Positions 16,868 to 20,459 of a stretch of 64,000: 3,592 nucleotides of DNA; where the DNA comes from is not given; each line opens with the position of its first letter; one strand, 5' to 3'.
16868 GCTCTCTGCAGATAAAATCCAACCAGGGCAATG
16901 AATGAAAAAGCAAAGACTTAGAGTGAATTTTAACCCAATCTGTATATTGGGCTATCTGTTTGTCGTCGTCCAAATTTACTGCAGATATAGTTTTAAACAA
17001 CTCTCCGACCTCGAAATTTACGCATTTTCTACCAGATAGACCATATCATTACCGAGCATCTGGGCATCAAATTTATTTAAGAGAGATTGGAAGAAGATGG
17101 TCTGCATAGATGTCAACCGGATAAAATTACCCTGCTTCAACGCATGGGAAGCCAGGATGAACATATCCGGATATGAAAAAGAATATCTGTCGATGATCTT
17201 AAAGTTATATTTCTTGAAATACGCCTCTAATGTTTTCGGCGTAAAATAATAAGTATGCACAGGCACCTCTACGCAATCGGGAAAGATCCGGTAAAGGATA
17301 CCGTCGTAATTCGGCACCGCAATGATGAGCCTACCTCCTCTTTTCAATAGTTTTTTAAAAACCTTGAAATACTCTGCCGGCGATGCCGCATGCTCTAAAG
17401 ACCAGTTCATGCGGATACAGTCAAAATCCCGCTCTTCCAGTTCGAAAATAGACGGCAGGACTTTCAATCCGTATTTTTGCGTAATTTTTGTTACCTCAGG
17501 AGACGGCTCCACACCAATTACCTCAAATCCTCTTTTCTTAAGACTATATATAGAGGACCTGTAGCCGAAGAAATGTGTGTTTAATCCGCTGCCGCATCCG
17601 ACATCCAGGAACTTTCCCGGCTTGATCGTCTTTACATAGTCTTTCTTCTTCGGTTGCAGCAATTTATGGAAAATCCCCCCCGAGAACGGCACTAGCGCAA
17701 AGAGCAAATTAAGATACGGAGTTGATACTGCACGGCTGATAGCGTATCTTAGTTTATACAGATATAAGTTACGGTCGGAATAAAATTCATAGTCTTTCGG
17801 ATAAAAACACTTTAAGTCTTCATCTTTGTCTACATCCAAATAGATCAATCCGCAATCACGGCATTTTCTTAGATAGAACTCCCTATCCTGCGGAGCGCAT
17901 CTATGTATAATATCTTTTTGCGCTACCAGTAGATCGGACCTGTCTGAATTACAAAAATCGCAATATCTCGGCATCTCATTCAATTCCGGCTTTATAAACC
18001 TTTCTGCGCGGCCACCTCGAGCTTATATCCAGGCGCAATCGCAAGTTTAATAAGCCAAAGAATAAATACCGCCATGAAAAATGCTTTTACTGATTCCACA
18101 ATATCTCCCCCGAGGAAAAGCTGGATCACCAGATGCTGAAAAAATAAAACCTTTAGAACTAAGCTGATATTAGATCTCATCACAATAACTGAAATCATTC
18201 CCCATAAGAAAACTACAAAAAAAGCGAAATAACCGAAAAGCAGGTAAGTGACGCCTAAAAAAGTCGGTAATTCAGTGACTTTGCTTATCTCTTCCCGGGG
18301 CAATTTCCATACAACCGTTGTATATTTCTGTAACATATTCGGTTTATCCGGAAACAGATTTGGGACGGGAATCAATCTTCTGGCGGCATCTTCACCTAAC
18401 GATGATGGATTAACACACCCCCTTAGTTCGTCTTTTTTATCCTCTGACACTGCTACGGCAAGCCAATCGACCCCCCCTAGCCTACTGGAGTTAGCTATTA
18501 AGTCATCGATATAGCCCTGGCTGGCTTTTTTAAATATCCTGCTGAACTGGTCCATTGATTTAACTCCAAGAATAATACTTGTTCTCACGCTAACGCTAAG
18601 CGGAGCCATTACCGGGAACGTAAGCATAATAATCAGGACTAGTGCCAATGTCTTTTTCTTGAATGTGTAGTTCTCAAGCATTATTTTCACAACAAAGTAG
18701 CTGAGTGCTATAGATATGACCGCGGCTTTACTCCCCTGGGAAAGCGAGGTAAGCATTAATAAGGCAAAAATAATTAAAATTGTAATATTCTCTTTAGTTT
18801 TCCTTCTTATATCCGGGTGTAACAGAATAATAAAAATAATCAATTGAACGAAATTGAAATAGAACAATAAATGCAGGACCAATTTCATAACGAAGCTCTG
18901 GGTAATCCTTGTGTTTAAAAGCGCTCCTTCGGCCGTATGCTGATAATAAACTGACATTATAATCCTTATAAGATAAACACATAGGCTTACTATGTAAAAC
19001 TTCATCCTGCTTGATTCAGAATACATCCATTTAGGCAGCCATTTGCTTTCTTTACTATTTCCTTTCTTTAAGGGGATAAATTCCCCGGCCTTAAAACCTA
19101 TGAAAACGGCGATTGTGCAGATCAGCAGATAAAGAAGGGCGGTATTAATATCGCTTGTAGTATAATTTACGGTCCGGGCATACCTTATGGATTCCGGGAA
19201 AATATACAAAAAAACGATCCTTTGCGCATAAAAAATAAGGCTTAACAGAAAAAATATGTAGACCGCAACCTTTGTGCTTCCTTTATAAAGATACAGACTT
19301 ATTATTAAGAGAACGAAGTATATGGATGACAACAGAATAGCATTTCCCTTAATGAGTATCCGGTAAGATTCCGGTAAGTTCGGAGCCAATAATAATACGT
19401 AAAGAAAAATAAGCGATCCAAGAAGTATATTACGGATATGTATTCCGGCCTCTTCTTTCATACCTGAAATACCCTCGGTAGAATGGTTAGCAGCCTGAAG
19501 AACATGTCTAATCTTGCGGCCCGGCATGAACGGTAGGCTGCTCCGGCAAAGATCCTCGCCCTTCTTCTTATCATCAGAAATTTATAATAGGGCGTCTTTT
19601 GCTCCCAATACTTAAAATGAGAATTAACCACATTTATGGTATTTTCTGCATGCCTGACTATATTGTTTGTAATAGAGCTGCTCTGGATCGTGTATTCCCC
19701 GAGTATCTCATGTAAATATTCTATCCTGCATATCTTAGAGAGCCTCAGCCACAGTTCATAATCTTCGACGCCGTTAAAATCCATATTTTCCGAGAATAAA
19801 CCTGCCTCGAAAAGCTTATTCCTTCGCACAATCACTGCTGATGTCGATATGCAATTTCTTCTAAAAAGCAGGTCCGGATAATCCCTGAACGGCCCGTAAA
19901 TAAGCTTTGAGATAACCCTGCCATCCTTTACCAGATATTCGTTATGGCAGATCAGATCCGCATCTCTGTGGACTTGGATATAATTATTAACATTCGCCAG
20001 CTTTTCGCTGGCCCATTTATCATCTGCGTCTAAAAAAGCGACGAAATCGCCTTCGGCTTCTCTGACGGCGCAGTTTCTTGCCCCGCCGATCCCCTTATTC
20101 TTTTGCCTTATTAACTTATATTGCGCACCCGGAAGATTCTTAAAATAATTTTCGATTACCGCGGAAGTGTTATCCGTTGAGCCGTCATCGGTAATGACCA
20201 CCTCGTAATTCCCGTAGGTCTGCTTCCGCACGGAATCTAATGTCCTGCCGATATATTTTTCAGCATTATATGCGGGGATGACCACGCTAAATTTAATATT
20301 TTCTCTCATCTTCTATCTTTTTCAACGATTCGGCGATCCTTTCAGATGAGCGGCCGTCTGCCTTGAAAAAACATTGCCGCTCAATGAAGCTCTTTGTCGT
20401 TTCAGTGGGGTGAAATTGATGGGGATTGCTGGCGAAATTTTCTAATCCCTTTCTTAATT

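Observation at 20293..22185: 630-aa orphan protein inside the glycan island (candidate novel transferase)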

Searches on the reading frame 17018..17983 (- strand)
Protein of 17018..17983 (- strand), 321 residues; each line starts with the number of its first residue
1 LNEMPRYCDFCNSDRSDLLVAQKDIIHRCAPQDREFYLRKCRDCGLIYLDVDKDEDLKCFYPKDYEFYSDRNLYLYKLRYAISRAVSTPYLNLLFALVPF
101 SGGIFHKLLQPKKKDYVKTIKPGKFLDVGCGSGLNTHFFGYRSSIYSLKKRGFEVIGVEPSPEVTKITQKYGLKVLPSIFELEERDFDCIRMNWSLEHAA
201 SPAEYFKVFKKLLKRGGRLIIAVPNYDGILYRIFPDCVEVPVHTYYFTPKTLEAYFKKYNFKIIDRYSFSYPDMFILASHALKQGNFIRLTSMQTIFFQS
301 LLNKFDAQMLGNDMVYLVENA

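Call 7: search_protein_families(library=pfam, proteins=[window:17018-17983:-], max_evalue=0.00001)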
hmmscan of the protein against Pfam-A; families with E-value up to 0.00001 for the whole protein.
window:17018-17983:- (321 aa): 5 families
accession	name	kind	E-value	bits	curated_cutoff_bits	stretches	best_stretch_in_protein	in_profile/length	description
PF13489.12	Methyltransf_23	-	2.8e-18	66.6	27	1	119-264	20-162/164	Methyltransferase domain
PF08241.18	Methyltransf_11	-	7.8e-10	39.7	21.2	1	126-221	1-95/95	Methyltransferase domain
PF08242.18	Methyltransf_12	-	3.9e-08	34.4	30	1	126-219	1-98/98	Methyltransferase domain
PF13847.12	Methyltransf_31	-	1.7e-06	28.2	27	1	124-225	6-113/145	Methyltransferase domain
PF13649.12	Methyltransf_25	-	9.4e-06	26.7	27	0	126-217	2-97/97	Methyltransferase domain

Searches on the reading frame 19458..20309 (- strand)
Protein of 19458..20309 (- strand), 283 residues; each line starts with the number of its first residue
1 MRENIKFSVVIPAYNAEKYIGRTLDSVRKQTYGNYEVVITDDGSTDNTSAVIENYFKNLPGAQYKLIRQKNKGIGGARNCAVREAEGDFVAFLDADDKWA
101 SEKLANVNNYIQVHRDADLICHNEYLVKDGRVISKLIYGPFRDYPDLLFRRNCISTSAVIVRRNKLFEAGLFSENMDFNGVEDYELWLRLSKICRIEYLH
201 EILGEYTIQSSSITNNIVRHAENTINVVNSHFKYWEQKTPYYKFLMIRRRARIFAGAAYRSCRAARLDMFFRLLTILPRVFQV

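Call 8: search_protein_families(library=pfam, proteins=[window:19458-20309:-], max_evalue=0.00001)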
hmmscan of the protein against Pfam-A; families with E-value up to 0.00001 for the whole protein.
window:19458-20309:- (283 aa): 3 families
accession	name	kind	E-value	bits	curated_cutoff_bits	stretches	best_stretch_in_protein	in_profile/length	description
PF00535.33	Glycos_transf_2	-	1.4e-36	126.4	23.3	1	8-124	1-116/168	Glycosyl transferase family 2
PF10111.15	Glyco_tranf_2_2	-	3.7e-20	73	27.3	1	8-195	1-204/276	Glycosyltransferase like family 2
PF13641.12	Glyco_tranf_2_3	-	1.6e-16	61.5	27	1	7-191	3-195/230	Glycosyltransferase like family 2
